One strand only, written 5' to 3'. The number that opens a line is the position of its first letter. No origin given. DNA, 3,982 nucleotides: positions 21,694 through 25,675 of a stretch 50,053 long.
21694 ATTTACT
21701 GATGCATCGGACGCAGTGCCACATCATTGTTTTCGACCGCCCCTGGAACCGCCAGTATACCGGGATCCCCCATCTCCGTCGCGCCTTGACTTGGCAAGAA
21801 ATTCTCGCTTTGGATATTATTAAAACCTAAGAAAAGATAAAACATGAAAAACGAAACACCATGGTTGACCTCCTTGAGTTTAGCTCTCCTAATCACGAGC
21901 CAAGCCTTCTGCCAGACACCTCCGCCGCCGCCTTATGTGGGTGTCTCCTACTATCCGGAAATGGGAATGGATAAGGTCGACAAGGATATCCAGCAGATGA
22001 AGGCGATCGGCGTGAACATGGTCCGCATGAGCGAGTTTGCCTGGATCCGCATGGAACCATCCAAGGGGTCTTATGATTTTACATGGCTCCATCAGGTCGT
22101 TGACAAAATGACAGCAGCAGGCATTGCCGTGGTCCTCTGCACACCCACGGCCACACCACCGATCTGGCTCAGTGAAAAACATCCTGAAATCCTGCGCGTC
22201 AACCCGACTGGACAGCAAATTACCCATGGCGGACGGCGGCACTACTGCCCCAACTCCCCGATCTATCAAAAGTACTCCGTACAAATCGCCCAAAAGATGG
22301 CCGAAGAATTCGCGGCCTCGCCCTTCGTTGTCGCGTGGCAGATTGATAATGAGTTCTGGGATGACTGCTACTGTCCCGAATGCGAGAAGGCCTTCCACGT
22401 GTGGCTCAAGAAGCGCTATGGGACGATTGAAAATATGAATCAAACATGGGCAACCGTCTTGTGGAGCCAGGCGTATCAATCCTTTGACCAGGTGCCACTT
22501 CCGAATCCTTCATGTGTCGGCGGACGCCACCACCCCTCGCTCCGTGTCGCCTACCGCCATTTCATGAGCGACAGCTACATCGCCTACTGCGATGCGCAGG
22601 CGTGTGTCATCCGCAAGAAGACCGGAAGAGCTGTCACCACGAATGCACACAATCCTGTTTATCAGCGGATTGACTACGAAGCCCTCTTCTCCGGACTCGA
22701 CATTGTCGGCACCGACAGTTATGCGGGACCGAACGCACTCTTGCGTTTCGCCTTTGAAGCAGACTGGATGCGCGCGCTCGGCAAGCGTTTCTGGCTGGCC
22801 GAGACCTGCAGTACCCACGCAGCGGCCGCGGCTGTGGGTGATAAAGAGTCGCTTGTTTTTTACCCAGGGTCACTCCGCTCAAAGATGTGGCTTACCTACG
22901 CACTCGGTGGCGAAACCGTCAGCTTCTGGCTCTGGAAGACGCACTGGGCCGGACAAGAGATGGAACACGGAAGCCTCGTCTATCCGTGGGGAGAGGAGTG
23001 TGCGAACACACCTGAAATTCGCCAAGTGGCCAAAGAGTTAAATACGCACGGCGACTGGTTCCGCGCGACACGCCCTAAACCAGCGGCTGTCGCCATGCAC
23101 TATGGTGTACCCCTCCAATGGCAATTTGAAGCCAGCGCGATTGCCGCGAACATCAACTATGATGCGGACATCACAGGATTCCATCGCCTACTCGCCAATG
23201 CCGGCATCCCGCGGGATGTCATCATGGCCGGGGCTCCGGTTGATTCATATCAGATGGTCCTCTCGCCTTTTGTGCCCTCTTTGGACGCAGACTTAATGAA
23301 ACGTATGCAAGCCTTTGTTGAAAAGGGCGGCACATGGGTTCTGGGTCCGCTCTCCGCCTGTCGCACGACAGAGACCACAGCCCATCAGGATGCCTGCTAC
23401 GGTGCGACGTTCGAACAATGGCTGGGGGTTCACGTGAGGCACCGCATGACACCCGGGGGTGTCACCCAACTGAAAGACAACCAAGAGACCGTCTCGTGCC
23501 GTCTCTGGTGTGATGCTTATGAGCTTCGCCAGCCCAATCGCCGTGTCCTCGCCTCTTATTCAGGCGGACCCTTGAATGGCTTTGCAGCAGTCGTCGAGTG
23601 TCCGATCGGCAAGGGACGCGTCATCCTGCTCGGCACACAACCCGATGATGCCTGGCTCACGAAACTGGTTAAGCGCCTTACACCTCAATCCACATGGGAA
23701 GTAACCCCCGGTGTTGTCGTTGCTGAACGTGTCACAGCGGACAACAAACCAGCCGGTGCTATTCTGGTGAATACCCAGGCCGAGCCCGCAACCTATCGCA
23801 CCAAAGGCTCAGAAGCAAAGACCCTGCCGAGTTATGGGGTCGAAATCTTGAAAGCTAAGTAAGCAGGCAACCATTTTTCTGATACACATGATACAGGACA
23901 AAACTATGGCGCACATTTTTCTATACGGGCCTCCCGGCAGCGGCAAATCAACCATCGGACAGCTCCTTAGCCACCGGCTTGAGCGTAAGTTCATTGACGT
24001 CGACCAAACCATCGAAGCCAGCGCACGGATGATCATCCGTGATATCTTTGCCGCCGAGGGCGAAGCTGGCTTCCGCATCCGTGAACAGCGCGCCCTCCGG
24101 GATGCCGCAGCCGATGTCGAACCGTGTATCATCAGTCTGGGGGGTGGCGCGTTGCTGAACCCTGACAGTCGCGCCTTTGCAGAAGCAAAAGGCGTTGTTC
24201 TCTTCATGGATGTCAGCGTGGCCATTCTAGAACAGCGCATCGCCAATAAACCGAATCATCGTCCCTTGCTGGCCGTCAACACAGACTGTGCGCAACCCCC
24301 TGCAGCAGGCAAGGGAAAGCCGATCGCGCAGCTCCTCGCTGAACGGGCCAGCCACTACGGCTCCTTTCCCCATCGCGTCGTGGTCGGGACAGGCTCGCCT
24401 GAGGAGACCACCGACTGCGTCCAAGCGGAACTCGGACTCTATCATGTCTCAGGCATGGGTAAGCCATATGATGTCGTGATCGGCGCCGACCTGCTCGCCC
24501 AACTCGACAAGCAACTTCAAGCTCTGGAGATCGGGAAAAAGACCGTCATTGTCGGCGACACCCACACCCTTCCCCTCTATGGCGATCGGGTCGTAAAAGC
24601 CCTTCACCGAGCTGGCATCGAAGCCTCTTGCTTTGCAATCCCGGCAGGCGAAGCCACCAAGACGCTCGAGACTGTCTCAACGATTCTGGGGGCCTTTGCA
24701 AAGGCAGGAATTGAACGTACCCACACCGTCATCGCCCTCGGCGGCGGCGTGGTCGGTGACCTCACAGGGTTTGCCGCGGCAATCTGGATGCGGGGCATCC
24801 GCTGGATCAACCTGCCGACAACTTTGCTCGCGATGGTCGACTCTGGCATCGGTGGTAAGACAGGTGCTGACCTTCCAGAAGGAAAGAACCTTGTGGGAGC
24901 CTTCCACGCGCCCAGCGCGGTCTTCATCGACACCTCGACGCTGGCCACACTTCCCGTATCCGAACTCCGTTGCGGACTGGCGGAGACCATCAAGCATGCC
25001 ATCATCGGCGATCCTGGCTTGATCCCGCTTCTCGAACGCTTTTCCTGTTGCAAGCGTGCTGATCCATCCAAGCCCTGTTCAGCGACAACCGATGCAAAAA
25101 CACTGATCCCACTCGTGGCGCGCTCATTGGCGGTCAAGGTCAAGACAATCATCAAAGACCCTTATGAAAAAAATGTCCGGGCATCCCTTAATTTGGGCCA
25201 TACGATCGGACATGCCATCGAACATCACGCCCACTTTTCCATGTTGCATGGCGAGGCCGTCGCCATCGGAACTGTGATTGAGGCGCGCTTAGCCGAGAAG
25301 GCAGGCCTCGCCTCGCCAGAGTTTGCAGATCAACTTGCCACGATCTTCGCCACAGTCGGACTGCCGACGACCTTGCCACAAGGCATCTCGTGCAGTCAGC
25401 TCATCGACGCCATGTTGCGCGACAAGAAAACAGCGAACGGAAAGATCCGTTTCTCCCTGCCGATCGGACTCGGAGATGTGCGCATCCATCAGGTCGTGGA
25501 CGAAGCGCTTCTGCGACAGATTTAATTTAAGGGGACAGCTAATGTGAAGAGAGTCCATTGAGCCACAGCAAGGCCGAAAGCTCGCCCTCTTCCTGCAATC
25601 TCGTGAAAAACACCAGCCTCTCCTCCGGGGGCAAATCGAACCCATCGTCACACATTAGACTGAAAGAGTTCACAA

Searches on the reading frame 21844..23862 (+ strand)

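Call 51: search_protein_families(library=pfam, proteins=[window:21844-23862:+], max_evalue=0.00001)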
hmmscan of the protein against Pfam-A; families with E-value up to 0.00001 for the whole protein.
window:21844-23862:+ (672 aa): 2 families
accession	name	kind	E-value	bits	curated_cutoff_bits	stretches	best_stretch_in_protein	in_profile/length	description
PF02449.21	Glyco_hydro_42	-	1.7e-108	363.7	21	1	36-400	2-374/376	Beta-galactosidase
PF08532.16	Glyco_hydro_42M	-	2.6e-32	112.5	25.8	1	414-613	1-201/207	Beta-galactosidase trimerisation domain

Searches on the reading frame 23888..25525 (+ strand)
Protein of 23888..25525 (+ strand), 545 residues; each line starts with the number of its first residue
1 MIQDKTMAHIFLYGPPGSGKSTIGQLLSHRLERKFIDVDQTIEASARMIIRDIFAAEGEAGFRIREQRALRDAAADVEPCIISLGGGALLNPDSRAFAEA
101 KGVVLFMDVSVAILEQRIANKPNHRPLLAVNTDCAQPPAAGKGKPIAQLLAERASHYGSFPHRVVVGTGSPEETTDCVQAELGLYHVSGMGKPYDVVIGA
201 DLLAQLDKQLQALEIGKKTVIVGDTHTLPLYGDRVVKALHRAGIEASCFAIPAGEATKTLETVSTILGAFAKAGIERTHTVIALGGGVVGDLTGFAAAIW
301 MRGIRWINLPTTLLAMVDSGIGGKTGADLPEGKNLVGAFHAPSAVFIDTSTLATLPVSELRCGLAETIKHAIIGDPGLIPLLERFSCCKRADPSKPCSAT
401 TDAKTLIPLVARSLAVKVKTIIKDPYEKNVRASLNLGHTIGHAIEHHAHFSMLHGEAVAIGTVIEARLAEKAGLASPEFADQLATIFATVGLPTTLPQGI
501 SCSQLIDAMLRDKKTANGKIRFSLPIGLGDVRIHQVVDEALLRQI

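Call 51: search_protein_families(library=pfam, proteins=[window:23888-25525:+], max_evalue=0.00001)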
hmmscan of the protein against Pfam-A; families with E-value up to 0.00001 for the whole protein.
window:23888-25525:+ (545 aa): 5 families
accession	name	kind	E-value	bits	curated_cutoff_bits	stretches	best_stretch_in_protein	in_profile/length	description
PF01761.26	DHQ_synthase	-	8.8e-46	154.7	24.2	1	250-361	3-114/115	3-dehydroquinate synthase N-terminal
PF24621.2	DHQS_C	-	8.8e-36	123.4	27.6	1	363-515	1-144/144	3-dehydroquinate synthase C-terminal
PF01202.28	SKI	-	1.4e-35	123.2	22.1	1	16-173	1-149/159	Shikimate kinase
PF13685.12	Fe-ADH_2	-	8.8e-12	45.7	28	1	197-356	1-149/149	Iron-containing alcohol dehydrogenase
PF00465.25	Fe-ADH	-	3.9e-09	36.8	31.3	1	193-299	1-102/168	Iron-containing alcohol dehydrogenase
